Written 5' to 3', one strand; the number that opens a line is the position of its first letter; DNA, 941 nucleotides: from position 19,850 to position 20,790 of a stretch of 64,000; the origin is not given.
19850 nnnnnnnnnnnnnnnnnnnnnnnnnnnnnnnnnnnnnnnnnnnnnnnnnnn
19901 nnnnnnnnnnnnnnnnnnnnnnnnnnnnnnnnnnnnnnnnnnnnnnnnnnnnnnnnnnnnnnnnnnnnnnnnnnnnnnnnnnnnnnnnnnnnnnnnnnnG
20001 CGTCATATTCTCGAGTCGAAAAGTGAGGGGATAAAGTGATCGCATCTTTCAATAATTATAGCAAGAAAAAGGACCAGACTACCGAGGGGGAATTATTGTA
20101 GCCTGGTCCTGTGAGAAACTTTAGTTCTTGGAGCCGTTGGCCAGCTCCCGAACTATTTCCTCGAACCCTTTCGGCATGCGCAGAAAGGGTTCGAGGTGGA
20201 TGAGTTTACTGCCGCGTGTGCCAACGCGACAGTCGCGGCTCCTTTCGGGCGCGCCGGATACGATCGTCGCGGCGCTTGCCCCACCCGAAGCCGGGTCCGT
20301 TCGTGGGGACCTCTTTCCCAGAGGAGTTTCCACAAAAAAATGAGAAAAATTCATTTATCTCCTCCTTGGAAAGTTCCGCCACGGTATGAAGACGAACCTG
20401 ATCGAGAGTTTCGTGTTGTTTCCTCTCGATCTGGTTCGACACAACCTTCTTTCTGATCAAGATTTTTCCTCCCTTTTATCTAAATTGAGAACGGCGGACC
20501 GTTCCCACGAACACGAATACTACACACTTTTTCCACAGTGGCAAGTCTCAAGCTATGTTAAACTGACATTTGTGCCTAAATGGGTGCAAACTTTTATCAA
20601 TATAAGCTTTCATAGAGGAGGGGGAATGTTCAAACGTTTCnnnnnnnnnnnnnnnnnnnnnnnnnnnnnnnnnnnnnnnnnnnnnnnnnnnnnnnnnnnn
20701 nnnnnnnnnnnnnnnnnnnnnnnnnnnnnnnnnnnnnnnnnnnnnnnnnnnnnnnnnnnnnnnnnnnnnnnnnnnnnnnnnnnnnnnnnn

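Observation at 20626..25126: Sortase-dependent giant LPXTG adhesin locus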

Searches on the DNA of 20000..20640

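Call 52: search_rna_families(source=window, start=20000, end=20640, threshold=evalue, max_evalue=1, show_alignments=2)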
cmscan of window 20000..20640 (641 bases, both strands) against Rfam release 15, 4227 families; matches with E-value up to 1: 1.
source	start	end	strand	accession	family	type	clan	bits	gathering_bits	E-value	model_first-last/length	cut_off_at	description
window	20058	20122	-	RF00599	SNORA77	Gene; snRNA; snoRNA; HACA-box;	-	19.2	42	0.16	1-54/125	no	Small nucleolar RNA SNORA77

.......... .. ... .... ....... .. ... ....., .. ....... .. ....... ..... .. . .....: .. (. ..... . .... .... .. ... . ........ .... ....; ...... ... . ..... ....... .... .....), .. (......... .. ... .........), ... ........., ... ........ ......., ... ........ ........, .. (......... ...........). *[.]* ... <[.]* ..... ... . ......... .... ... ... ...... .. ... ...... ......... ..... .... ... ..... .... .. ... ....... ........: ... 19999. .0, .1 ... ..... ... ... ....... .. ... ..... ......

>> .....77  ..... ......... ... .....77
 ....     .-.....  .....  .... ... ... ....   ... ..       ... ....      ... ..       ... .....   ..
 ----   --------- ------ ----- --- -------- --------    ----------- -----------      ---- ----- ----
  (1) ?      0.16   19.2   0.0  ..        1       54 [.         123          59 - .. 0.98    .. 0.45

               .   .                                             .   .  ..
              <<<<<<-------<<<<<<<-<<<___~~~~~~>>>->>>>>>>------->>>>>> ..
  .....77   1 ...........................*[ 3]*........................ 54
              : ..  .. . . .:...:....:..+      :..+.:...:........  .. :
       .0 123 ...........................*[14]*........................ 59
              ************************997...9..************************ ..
